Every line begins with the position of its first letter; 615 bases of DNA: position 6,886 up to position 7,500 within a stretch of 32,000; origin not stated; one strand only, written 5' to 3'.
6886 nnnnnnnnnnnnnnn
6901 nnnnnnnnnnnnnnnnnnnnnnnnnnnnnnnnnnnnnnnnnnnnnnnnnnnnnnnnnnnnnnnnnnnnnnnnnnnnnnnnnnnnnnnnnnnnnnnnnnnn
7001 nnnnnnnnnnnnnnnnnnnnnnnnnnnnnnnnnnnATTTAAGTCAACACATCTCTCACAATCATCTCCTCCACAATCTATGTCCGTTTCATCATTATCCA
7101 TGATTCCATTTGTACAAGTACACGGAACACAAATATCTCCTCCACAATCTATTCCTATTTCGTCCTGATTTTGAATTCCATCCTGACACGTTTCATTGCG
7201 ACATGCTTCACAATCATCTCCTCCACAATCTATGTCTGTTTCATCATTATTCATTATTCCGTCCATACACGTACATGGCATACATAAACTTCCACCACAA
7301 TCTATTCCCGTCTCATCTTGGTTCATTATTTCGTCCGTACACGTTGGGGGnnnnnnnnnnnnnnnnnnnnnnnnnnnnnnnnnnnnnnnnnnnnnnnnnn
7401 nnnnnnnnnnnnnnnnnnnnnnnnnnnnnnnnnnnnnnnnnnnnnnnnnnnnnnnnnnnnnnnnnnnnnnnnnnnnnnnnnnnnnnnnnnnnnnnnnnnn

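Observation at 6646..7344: Array of nine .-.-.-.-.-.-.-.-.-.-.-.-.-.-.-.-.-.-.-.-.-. repeats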

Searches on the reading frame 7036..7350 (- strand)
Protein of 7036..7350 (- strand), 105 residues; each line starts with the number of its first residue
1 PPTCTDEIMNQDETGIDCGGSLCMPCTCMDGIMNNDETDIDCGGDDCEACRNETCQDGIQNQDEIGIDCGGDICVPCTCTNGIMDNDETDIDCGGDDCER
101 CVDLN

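Call 22: search_solved_structures(query=A1, max_evalue=10, show_alignments=3)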
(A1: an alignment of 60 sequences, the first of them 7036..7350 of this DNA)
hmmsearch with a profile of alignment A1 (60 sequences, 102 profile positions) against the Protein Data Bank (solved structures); distinct sequences matched with E-value up to 10: 2.
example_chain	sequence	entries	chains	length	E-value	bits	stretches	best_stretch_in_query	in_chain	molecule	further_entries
4ap4_A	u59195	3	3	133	0.36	14.4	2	23-99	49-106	E3 UBIQUITIN LIGASE RNF4 | E3 UBIQUITIN-PROTEIN LIGASE RNF4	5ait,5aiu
2i13_A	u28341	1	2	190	9.1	9.9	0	22-85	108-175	Aart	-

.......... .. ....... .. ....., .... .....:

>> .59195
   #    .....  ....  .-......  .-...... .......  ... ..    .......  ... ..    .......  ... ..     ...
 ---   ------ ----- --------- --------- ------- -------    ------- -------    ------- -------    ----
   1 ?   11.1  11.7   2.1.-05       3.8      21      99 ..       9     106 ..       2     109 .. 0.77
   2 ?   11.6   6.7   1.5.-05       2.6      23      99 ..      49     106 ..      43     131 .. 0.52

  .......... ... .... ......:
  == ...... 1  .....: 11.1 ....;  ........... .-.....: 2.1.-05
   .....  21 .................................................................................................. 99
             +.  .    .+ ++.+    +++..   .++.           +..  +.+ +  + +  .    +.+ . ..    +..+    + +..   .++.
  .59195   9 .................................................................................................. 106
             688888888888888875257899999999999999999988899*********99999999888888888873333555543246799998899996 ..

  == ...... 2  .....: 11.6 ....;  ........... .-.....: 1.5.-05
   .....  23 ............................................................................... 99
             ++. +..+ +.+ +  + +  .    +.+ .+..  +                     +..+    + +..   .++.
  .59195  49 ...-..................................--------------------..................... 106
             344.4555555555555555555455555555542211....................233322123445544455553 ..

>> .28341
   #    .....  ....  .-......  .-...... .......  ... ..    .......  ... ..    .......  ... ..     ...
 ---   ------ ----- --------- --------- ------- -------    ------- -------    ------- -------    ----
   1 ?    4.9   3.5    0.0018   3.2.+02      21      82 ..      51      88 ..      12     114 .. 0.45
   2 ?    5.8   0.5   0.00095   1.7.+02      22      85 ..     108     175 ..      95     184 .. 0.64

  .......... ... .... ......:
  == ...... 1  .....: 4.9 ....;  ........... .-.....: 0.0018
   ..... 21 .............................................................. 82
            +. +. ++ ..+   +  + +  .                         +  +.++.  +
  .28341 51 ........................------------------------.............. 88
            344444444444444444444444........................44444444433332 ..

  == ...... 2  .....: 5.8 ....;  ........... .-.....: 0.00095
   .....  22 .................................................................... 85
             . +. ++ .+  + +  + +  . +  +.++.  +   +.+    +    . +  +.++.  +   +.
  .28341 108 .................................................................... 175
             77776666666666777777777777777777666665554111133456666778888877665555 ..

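Call 32: predict_structure(alignment_id=A1)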
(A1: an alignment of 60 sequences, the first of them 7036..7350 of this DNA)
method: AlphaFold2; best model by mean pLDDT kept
length: 105 residues; sequences in the alignment: 60
mean_pLDDT: 72.6   pTM: 0.33
mean pLDDT of the five models: 72.6, 70.8, 67.7, 63.0, 61.8
residues with pLDDT >= 90: 0; 70-90: 75; 50-70: 29; < 50: 1
segments of 3 or more residues with pLDDT < 50: none
pLDDT, mean of each block of 10 residues (from residue 1): 75 76 72 73 71 63 72 74 75 79 67
secondary structure, 60 per line:
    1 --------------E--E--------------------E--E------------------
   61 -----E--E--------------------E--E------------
elements in order:

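Call 35: fold_search(model_id=the predicted structure, library=pdb)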
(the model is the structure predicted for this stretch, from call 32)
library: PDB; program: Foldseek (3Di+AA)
matches with E <= 10: 0; with E <= 0.001: 0
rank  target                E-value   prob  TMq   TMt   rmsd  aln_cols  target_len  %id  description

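Call 41: search_protein_representatives(alignment_id=A1)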
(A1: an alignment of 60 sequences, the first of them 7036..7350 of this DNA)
Query: 60 sequences, 102 profile positions. Proteins with E-value up to 0.001 (for the whole library): 7053; up to 1e-10: 3204; up to 1e-30: 574. The best 150 are listed.
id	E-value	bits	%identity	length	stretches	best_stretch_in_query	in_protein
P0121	0.0e+00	1933.4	-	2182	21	3-99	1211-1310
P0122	0.0e+00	1802.2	-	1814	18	2-99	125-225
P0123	0.0e+00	1097.4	-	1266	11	3-101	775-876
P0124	5.9e-178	595.0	-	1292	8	2-98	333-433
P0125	5.6e-161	540.5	-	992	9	3-99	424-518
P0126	1.1e-159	536.3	-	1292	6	3-100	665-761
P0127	2.4e-143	483.9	-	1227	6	3-101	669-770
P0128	1.4e-141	478.2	-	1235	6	2-100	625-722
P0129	2.1e-138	468.0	-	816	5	2-100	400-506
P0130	4.2e-120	409.2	-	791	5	2-99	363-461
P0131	9.5e-119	404.9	-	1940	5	2-100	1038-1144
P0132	4.4e-115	393.1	-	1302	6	3-100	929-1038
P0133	9.5e-115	392.1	-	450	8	2-100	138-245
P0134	2.9e-112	384.1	-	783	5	15-101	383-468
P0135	2.0e-108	371.8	-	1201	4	2-100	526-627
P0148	2.0e-88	307.5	-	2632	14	17-99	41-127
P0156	9.7e-85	295.7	-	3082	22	17-99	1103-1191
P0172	8.5e-78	273.4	-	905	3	2-99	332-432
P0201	2.5e-67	239.8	-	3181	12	2-95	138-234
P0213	4.6e-63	226.1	-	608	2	2-99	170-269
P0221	1.8e-61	221.0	-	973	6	7-95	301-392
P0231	1.4e-59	214.9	-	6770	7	3-99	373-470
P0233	4.3e-59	213.3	-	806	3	2-100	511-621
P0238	5.8e-58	209.7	-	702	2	3-100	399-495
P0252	8.4e-55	199.5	-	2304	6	2-100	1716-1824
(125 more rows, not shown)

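Call 45: search_protein_families(library=pfam, alignment_id=A3, max_evalue=0.001)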
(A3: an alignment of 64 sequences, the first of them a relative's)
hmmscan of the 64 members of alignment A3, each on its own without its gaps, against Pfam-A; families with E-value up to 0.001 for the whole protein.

A. member 1, P0125 (992 aa): 0 families

B. families by the number of members that match (of 64 scanned): 49 families (the first 25 are shown)
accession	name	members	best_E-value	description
PF18962.6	Por_Secre_tail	17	1e-12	Secretion system C-terminal sorting domain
PF00041.27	fn3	6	1.7e-17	Fibronectin type III domain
PF05572.19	Peptidase_M43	5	1.4e-18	Pregnancy-associated plasma protein-A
PF13688.12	Reprolysin_5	4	3.6e-20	Metallo-peptidase family M12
PF13583.11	Reprolysin_4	4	1.8e-13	Metallo-peptidase family M12B Reprolysin-like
PF13582.12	Reprolysin_3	4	4.5e-12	Metallo-peptidase family M12B Reprolysin-like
PF13574.12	Reprolysin_2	4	5e-11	Metallo-peptidase family M12B Reprolysin-like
PF24517.2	CBM96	3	1.6e-20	Carbohydrate-binding module family 96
PF13620.12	CarboxypepD_reg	3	6.7e-16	Carboxypeptidase regulatory-like domain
PF16656.11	Pur_ac_phosph_N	3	3.5e-08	Purple acid Phosphatase, N-terminal domain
PF00963.24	Cohesin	2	1.5e-18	Cohesin domain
PF20009.4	GEVED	2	2.4e-16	GEVED domain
PF00754.31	F5_F8_type_C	2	4.9e-09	F5/8 type C domain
PF13715.12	CarbopepD_reg_2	2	2e-08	CarboxypepD_reg-like domain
PF00147.23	Fibrinogen_C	2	4.3e-06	Fibrinogen beta and gamma chains, C-terminal globular domain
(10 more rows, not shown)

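Call 58: search_protein_families(library=pfam, proteins=[P0124, P0172, P0221, P0233, P0238, P0121, P0252], max_evalue=0.001)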
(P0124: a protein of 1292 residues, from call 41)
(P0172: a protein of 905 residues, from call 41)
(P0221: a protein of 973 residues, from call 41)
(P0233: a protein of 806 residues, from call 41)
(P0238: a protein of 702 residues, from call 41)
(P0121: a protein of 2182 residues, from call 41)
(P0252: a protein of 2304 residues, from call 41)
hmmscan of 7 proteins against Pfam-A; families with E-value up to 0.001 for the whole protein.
P0124 (1292 aa): 3 families
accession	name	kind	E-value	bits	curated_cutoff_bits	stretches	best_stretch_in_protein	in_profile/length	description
PF05572.19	Peptidase_M43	-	1.6e-17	64.3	23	1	164-311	8-150/152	Pregnancy-associated plasma protein-A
PF18962.6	Por_Secre_tail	-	2.9e-13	50.3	27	1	1214-1290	1-75/75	Secretion system C-terminal sorting domain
PF21471.3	Reelin_subrepeat-B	-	5.3e-13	49.3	27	0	1072-1182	15-126/127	Reelin subrepeat B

P0172 (905 aa): 2 families
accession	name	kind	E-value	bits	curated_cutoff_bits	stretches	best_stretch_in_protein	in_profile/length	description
PF05572.19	Peptidase_M43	-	7.8e-15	55.6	23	1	167-312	9-150/152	Pregnancy-associated plasma protein-A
PF18962.6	Por_Secre_tail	-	3.2e-12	47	27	1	827-903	1-75/75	Secretion system C-terminal sorting domain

P0221 (973 aa): 2 families
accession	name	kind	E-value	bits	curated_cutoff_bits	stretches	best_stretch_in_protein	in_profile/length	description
PF05572.19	Peptidase_M43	-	6.7e-15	55.8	23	1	221-302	68-150/152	Pregnancy-associated plasma protein-A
PF18962.6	Por_Secre_tail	-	0.00039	21.1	27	0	908-967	16-71/75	Secretion system C-terminal sorting domain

P0233 (806 aa): 3 families
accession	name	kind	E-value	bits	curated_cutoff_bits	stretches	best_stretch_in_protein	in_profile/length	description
PF05572.19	Peptidase_M43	-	2.4e-13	50.7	23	1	216-300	67-151/152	Pregnancy-associated plasma protein-A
PF18962.6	Por_Secre_tail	-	6.3e-12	46.1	27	1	729-803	1-73/75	Secretion system C-terminal sorting domain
PF00041.27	fn3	-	5.2e-05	23.8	25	1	639-702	14-79/84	Fibronectin type III domain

P0238 (702 aa): 2 families
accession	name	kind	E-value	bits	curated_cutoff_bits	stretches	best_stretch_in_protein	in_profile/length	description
PF05572.19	Peptidase_M43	-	1.4e-18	67.7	23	1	170-305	10-151/152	Pregnancy-associated plasma protein-A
PF18962.6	Por_Secre_tail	-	2.7e-09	37.6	27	1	623-701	1-75/75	Secretion system C-terminal sorting domain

P0121 (2182 aa): 4 families
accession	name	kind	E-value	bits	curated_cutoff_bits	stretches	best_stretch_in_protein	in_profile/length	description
PF20009.4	GEVED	-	1.3e-66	221.8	24.4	3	1851-1926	2-78/78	GEVED domain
PF00149.33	Metallophos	-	9.1e-20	72.3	21.5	1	132-338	3-191/191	Calcineurin-like phosphoesterase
PF18962.6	Por_Secre_tail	-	2.4e-13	50.6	27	1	2104-2179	2-74/75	Secretion system C-terminal sorting domain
PF16656.11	Pur_ac_phosph_N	-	6.6e-10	39.9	30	1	42-120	9-93/93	Purple acid Phosphatase, N-terminal domain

P0252 (2304 aa): 1 family
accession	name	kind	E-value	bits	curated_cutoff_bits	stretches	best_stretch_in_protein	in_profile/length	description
PF18884.5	TSP3_bac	-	6.8e-05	23.1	25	0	1919-1940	1-21/22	Bacterial TSP3 repeat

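Call 62: list_cluster_members(proteins=[P0121, P0122, P0123, P0125, P0133, P0148, P0156, P0201, P0213, P0231])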
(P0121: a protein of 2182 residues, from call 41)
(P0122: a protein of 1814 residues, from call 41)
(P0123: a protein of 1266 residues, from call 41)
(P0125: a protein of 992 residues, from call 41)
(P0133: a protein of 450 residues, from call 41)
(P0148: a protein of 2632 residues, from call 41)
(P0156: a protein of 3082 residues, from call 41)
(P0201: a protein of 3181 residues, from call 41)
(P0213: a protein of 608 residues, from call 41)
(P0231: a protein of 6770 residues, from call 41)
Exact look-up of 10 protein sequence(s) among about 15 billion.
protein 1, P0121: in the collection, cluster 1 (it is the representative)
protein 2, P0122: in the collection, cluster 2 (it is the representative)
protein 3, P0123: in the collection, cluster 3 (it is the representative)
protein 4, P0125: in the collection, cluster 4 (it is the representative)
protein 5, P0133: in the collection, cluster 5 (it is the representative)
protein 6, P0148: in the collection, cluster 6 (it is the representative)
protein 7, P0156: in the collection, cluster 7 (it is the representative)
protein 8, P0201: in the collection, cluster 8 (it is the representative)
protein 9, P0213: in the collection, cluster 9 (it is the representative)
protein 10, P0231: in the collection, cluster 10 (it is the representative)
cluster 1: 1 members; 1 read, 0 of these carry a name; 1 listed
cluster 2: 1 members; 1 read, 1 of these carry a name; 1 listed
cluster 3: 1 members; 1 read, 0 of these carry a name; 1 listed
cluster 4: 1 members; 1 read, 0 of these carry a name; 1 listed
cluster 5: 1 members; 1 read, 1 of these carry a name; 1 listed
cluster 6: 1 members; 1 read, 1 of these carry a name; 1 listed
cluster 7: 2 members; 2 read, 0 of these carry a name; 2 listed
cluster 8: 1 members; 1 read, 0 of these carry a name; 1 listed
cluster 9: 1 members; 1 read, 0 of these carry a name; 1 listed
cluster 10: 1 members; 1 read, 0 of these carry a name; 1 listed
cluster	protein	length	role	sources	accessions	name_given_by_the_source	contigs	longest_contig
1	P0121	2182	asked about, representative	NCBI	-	-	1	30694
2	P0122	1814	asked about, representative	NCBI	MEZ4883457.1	MAG: T9SS type A sorting domain-containing protein [Chitinophagales bacterium]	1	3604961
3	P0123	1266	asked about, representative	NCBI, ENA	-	-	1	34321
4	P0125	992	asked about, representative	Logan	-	-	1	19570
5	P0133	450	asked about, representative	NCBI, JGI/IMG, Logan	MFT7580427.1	MAG: hypothetical protein ACI9MR_002098 [Myxococcota bacterium] | hypothetical protein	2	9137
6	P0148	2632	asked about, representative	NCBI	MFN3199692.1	MAG: IPT/TIG domain-containing protein [Bradymonadia bacterium]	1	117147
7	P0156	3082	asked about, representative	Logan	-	-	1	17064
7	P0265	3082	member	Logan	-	-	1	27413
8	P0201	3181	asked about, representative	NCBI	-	-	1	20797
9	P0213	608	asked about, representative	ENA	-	-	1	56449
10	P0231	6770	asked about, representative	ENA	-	-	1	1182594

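Call 67: search_protein_families(library=pfam, proteins=[P0201, P0148, P0156], max_evalue=0.01)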
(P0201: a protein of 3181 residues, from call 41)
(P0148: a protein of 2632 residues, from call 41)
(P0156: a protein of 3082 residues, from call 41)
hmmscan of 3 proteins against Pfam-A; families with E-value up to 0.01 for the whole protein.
P0201 (3181 aa): 1 family
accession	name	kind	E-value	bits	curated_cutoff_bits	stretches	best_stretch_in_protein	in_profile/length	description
PF23981.1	DUF7305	-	2.7e-11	44.2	27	1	2139-2283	41-180/185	Domain of unknown function (DUF7305)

P0148 (2632 aa): 4 families
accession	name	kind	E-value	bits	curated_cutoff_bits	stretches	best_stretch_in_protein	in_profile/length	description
PF01839.29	FG-GAP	-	1.5e-27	95.4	22.1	5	1846-1878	1-36/37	FG-GAP repeat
PF01833.30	TIG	-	1.1e-09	38.6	20.9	1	1119-1191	1-75/84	IPT/TIG domain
PF00353.25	HemolysinCabind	-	5.1e-08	33.2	23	1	1900-1935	1-36/36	RTX calcium-binding nonapeptide repeat (4 copies)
PF13517.12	FG-GAP_3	-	2.7e-07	31.5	26.9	2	1788-1865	1-61/61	FG-GAP-like repeat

P0156 (3082 aa): 3 families
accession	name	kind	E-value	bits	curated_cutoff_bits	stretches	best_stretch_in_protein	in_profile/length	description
PF00147.23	Fibrinogen_C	-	5.5e-22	79.1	22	4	2555-2613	5-56/221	Fibrinogen beta and gamma chains, C-terminal globular domain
PF01833.30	TIG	-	8.5e-05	22.9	20.9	1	336-394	1-61/84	IPT/TIG domain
PF13519.12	VWA_2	-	0.0006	20.9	27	1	105-177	28-93/107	von Willebrand factor type A domain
